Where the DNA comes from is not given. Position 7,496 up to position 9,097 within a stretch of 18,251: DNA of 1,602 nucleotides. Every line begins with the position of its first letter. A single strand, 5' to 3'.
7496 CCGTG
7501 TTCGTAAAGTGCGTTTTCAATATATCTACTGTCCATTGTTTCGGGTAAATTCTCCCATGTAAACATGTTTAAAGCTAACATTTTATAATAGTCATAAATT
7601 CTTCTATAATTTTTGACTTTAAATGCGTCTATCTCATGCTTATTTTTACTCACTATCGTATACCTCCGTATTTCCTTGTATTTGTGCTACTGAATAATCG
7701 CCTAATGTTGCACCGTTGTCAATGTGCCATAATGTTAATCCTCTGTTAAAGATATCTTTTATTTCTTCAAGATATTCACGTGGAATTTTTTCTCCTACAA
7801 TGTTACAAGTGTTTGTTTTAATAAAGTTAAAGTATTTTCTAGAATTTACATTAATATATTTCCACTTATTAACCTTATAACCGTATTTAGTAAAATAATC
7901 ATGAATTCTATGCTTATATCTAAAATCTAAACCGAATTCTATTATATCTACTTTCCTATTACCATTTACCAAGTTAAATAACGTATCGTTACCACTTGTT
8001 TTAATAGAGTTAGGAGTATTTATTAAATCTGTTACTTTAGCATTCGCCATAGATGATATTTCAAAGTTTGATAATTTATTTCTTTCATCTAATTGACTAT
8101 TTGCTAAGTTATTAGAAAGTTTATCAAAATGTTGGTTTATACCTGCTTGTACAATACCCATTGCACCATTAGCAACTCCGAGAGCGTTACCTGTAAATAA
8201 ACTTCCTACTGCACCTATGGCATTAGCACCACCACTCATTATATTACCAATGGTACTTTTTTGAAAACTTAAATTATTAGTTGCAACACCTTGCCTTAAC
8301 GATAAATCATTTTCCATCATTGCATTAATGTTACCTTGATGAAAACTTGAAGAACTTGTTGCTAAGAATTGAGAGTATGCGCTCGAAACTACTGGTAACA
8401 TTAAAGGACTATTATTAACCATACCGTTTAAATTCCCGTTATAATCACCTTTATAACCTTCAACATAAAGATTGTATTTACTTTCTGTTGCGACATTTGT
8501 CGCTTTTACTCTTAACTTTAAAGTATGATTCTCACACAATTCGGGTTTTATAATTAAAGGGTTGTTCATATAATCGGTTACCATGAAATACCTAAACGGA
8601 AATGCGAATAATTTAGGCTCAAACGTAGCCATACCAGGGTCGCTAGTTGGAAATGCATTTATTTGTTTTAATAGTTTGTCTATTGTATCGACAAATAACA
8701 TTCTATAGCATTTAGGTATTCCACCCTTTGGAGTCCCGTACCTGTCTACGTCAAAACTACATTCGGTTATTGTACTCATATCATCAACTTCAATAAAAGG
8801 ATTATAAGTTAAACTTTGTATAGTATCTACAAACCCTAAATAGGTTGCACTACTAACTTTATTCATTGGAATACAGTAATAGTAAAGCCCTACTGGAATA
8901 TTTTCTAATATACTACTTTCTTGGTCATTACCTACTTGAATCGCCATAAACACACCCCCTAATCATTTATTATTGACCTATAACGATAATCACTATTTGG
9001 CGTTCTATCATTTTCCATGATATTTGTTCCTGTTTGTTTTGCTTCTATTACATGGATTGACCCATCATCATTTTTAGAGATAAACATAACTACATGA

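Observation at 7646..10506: Tail-knob gene split into two cistrons by a lysozyme and NlpC/P60 hydrolase cassette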

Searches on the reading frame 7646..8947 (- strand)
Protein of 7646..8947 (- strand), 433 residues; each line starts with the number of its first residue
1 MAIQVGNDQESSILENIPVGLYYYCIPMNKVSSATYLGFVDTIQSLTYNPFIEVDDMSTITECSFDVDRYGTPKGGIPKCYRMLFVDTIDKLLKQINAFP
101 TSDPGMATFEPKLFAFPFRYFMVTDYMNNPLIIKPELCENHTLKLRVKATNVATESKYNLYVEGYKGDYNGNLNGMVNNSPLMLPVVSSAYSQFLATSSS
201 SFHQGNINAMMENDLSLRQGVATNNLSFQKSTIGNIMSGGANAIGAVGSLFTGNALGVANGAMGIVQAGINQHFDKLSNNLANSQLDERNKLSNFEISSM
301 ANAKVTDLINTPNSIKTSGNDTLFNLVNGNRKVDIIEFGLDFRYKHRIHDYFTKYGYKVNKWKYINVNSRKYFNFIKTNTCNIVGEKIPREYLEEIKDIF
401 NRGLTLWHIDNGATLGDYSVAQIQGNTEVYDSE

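Call 5: search_protein_families(library=pfam, proteins=[window:7646-8947:-], max_evalue=0.01)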
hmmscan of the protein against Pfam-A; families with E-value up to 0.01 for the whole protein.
window:7646-8947:- (433 aa): 1 family
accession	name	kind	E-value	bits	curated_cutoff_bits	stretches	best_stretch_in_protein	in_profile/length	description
PF20934.2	phi29_gp9_C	-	6.3e-29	101.5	27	1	110-419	176-445/449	Bacillus phage phi29, Tail knob protein gp9, C-terminal domain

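Call 6: search_protein_families(library=phrogs, proteins=[window:7646-8947:-], max_evalue=0.001)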
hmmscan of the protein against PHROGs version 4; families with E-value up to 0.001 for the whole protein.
window:7646-8947:- (433 aa): 3 families
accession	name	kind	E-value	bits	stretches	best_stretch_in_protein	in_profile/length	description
phrog_16740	-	tail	1e-69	236.8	1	13-420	16-393/399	tail protein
phrog_2248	-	tail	5.1e-37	128.9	1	11-422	192-583/590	tail protein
phrog_9205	-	unknown function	1.8e-08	33.5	1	259-408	985-1130/1144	-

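Call 8: search_solved_structures(query=window:7646-8947:-, max_evalue=0.01, show_alignments=2)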
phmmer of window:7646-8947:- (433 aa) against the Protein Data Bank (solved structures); distinct sequences matched with E-value up to 0.01: 1.
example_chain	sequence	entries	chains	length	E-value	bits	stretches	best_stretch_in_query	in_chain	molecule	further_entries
5fb4_A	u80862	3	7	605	1.9e-24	89.3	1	258-421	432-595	Distal tube protein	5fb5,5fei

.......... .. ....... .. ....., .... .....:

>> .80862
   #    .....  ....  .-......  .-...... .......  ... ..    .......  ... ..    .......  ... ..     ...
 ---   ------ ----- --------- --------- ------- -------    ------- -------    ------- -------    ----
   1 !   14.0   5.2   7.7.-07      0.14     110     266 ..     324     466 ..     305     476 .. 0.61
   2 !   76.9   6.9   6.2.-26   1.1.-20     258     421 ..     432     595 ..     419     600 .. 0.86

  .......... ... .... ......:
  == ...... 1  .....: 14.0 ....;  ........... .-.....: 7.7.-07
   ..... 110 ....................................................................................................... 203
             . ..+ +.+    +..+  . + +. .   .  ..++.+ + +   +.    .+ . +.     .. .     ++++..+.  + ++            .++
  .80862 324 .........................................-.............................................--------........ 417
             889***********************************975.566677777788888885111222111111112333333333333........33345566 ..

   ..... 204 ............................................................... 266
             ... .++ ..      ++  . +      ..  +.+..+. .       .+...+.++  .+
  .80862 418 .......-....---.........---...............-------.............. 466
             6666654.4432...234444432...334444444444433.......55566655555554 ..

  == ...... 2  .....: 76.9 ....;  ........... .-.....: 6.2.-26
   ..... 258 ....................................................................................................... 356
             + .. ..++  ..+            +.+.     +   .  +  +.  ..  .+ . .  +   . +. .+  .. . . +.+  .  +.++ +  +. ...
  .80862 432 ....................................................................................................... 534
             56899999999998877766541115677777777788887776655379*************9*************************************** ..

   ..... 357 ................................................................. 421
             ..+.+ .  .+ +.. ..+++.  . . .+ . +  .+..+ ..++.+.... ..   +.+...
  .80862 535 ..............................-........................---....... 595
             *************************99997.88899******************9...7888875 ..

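Call 10: search_dna_similar(query=window:7646-8947:-, collection=phages, mode=protein, max_rows=40)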
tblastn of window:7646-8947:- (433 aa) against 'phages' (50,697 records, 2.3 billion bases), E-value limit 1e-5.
Records with a match: 171; places in all: 171; records where one place covers at least 80% of the query: 45.
Best place of each record, by identity: <60% 171.
By first word of the organism name: Bacillus 93; Clostridium 56; Bacteriophage 12; Enterococcus 3; Rhizobium 2; Weissella 2; Cytobacillus 1; Eggerthella 1; Microbacterium 1.
By host as written in the record: - 25; Clostridium perfringens 21; Bacillus subtilis 13; Bacillus cereus 11; Bacillus thuringiensis subsp. kurstaki ATCC 33679 7; Clostridium_AQ innocuum DA664 6; Bacillus thuringiensis subspecies kurstaki 6; Clostridium perfringens JCM 1290 4; and 44 more.
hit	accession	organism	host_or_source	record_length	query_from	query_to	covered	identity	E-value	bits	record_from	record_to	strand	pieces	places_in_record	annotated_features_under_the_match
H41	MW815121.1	Clostridium phage vB_CpeP_HN02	chicken manure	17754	8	420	95%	34.4%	2e-57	209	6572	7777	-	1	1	tail protein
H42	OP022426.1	Clostridium phage vB_CpeP_PM11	Clostridium perfringens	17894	8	420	95%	34.2%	2e-57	209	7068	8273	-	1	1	tail protein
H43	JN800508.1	Clostridium phage phi24R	Clostridium perfringens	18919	8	420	95%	34.0%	1e-57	210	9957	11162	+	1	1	tail protein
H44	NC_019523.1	Clostridium phage phi24R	Clostridium perfringens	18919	8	420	95%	34.0%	1e-57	210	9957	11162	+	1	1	tail protein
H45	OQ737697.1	Clostridium phage cpp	Clostridium perfringens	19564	8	420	95%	34.0%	1e-57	209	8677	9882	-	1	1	lysozyme-peptidase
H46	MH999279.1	Clostridium phage CPD2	Clostridium perfringens 2589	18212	8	420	95%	34.0%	9e-57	207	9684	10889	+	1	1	tail fibers protein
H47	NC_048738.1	Clostridium phage CPD2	Clostridium perfringens 2589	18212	8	420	95%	34.0%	9e-57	207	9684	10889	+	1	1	tail protein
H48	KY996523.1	Clostridium phage CPS1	Clostridium perfringens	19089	8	420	95%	33.5%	5e-56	205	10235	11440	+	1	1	tail fibers protein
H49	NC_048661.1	Clostridium phage CPS1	Clostridium perfringens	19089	8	420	95%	33.5%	5e-56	205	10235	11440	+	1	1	tail protein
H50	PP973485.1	Clostridium phage CPP2_IH_BH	Clostridium perfringens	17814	8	420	95%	33.3%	1e-56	207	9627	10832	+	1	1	tail protein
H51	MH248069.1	Clostridium phage CPS2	Clostridium perfringens ATCC 13124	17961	7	410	93%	31.6%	2e-47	180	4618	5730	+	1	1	tail protein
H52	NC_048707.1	Clostridium phage CPS2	Clostridium perfringens ATCC 13124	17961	7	410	93%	31.6%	2e-47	180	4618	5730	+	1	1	tail protein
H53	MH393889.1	Clostridium phage susfortuna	Clostridium perfringens SM3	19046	8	419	95%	29.6%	4e-50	188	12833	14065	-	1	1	hypothetical protein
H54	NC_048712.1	Clostridium phage susfortuna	Clostridium perfringens SM3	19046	8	419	95%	29.6%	4e-50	188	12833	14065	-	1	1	tail protein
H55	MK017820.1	Clostridium phage CPD7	Clostridium perfringens FORC 25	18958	8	419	95%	29.6%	5e-50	187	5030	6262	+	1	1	tail fibers protein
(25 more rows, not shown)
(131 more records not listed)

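Call 24: find_homologous_proteins(query=window:7646-8947:-, max_evalue=0.00001)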
Query window:7646-8947:- (433 aa): 615 proteins with E <= 0.00001 among 5747 candidates; the best 120 are listed.
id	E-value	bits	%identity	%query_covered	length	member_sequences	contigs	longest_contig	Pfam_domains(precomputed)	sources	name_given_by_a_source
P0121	2.0e-285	964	98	100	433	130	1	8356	PF20934.4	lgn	-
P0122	1.4e-255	866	88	100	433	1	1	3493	PF20934.4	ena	-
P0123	1.1e-254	863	86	100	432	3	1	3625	PF20934.4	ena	-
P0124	1.6e-254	862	86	99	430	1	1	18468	PF20934.4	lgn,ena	-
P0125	7.0e-254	860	86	99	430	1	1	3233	PF20934.4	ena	-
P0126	1.2e-253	859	86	100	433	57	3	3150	PF20934.4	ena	-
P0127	1.4e-253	859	86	99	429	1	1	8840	PF20934.4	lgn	-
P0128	2.3e-253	858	86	99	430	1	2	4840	PF20934.4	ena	-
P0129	2.5e-253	858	86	100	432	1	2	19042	PF20934.4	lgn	-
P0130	4.6e-253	857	86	99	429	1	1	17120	PF20934.4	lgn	-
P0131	6.9e-253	857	85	100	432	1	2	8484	PF20934.4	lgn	-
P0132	9.3e-253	856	86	99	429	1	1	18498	PF20934.4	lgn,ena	-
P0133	1.3e-252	856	86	99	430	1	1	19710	PF20934.4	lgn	-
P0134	5.8e-252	854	85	99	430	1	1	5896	PF20934.4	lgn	-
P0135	7.0e-252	853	85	99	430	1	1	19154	PF20934.4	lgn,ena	-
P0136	9.4e-252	853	85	99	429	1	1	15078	PF20934.4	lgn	-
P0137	1.1e-251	853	85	99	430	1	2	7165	PF20934.4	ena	-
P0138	4.0e-251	851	85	99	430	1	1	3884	PF20934.4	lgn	-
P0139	4.3e-251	851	85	99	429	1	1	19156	PF20934.4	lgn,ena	-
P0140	1.3e-250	849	85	99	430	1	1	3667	PF20934.4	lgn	-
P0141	1.0e-248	843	84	99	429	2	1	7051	PF20934.4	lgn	-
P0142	1.1e-243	826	84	99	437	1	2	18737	PF20934.4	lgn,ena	-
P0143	2.3e-242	822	83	99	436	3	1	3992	PF20934.4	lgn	-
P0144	3.4e-239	812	81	99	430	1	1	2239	PF20934.4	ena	-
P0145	5.1e-239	811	81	99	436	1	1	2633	PF20934.4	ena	-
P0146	4.6e-237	805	80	99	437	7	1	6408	PF20934.4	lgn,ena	-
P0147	3.7e-236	802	81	99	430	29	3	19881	PF20934.4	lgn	-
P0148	3.7e-235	798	80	99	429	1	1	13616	PF20934.4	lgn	-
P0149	8.5e-234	794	79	99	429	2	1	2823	PF20934.4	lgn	-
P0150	2.1e-233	793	80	99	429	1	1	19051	PF20934.4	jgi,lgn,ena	jgi:hypothetical protein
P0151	2.5e-233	792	80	99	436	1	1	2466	PF20934.4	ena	-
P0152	3.6e-233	792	80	99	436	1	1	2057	PF20934.4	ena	-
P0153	7.6e-233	791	79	99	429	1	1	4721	PF20934.4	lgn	-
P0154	8.5e-233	791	79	99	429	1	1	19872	PF20934.4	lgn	-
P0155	4.4e-232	788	79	99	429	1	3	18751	PF20934.4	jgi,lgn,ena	jgi:hypothetical protein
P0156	5.2e-232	788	79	99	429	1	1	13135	PF20934.4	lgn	-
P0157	6.1e-232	788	79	99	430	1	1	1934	PF20934.4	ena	-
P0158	6.6e-232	788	79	99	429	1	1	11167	PF20934.4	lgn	-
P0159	6.7e-232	788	79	99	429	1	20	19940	PF20934.4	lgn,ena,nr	nr:MAG TPA: Major tail protein [Caudoviricetes sp.]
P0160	1.1e-231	787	79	99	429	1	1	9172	PF20934.4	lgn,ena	-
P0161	1.7e-231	786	80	99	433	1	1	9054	PF20934.4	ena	-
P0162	1.8e-231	786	79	99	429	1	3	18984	PF20934.4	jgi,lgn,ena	jgi:hypothetical protein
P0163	2.9e-231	785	79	99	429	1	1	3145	PF20934.4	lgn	-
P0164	3.0e-231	785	79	99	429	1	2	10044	PF20934.4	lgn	-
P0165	3.5e-231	785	79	99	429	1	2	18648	PF20934.4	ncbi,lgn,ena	-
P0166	8.0e-231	784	79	99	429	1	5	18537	PF20934.4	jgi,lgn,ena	jgi:hypothetical protein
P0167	8.1e-231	784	79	99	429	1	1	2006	PF20934.4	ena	-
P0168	1.1e-230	784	79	99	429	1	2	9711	PF20934.4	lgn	-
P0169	1.1e-230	784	78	99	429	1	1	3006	PF20934.4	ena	-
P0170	1.1e-230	783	79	99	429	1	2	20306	PF20934.4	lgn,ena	-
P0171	1.4e-230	783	79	99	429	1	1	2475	PF20934.4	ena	-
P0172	2.7e-230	782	78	99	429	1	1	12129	PF20934.4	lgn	-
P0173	3.4e-230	782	78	99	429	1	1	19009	PF20934.4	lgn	-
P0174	3.8e-230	782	78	99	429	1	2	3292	PF20934.4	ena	-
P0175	4.8e-230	781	78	99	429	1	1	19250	PF20934.4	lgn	-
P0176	5.4e-230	781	78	99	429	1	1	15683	PF20934.4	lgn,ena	-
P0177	5.7e-230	781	78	99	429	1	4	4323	PF20934.4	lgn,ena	-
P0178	6.4e-230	781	78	99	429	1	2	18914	PF20934.4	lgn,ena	-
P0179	6.5e-230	781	78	99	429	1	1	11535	PF20934.4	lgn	-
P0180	6.5e-230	781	78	99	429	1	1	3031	PF20934.4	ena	-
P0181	6.6e-230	781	78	99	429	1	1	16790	PF20934.4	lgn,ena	-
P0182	7.3e-230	781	79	99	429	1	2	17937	PF20934.4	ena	-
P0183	7.3e-230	781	78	99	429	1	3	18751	PF20934.4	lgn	-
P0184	7.3e-230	781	78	99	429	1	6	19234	PF20934.4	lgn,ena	-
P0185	7.7e-230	781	78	99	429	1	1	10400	PF20934.4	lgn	-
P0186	8.0e-230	781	79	99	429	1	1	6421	PF20934.4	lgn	-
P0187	8.1e-230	781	79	99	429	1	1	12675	PF20934.4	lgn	-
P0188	8.5e-230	781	79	99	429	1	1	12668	PF20934.4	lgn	-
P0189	8.5e-230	781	78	99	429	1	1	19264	PF20934.4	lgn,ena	-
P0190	8.9e-230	781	78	99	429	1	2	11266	PF20934.4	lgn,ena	-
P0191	9.3e-230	781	78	99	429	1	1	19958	PF20934.4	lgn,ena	-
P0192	9.7e-230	780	78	99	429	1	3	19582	PF20934.4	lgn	-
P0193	9.9e-230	780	79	99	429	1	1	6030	PF20934.4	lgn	-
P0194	1.0e-229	780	78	99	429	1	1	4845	PF20934.4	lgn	-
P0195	1.1e-229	780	78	99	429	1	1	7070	PF20934.4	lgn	-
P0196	1.1e-229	780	78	99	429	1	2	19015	PF20934.4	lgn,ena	-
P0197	1.2e-229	780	79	99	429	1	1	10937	PF20934.4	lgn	-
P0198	1.3e-229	780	78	99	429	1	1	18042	PF20934.4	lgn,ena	-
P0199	1.4e-229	780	78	99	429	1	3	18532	PF20934.4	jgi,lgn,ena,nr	jgi:hypothetical protein|nr:MAG TPA: Major tail protein [Caudoviricetes sp.]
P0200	1.4e-229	780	78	99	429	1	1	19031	PF20934.4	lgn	-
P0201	1.5e-229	780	79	99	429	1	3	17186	PF20934.4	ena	-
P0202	1.5e-229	780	78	99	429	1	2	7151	PF20934.4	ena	-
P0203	1.6e-229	780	78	100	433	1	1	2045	PF20934.4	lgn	-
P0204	1.6e-229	780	78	99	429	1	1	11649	PF20934.4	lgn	-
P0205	1.7e-229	780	78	99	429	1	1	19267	PF20934.4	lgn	-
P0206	1.7e-229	780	79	99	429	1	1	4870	PF20934.4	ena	-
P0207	1.8e-229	780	78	99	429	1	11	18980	PF20934.4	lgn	-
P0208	1.8e-229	780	78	99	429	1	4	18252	PF20934.4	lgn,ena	-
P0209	1.9e-229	780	78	99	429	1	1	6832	PF20934.4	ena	-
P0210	1.9e-229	780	78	99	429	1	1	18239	PF20934.4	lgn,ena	-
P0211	1.9e-229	779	78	99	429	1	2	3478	PF20934.4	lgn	-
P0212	1.9e-229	779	78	99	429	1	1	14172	PF20934.4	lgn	-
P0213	2.0e-229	779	78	99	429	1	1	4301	PF20934.4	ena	-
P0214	2.2e-229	779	78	99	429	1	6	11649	PF20934.4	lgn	-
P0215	2.2e-229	779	78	99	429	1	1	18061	PF20934.4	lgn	-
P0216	2.4e-229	779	78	99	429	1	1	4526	PF20934.4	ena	-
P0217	2.7e-229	779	78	99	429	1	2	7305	PF20934.4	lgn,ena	-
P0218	2.7e-229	779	78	99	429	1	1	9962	PF20934.4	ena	-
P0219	2.8e-229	779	78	99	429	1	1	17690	PF20934.4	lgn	-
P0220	2.8e-229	779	78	99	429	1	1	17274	PF20934.4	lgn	-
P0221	3.0e-229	779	78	99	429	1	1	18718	PF20934.4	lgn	-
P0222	3.0e-229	779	78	99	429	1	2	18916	PF20934.4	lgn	-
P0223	3.0e-229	779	78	99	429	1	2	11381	PF20934.4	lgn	-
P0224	3.3e-229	779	78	99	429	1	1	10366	PF20934.4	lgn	-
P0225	3.7e-229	779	78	99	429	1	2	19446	PF20934.4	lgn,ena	-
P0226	3.7e-229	779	78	99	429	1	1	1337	PF20934.4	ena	-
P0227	3.9e-229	778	78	99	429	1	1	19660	PF20934.4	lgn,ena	-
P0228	4.0e-229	778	78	99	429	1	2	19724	PF20934.4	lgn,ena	-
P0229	4.2e-229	778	78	99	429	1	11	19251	PF20934.4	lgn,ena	-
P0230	4.3e-229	778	78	99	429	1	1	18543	PF20934.4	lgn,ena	-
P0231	4.4e-229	778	78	99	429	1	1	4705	PF20934.4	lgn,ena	-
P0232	4.4e-229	778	78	99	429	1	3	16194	PF20934.4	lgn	-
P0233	4.7e-229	778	78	99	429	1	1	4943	PF20934.4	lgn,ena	-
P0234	4.7e-229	778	78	99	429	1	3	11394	PF20934.4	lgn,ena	-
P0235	5.0e-229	778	78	99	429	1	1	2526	PF20934.4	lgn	-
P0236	5.1e-229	778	78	99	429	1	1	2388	PF20934.4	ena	-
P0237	5.1e-229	778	78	99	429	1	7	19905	PF20934.4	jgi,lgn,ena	jgi:hypothetical protein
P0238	5.3e-229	778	78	99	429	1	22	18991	PF20934.4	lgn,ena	-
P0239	5.5e-229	778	78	99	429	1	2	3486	PF20934.4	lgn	-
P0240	6.1e-229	778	78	99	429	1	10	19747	PF20934.4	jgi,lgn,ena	jgi:hypothetical protein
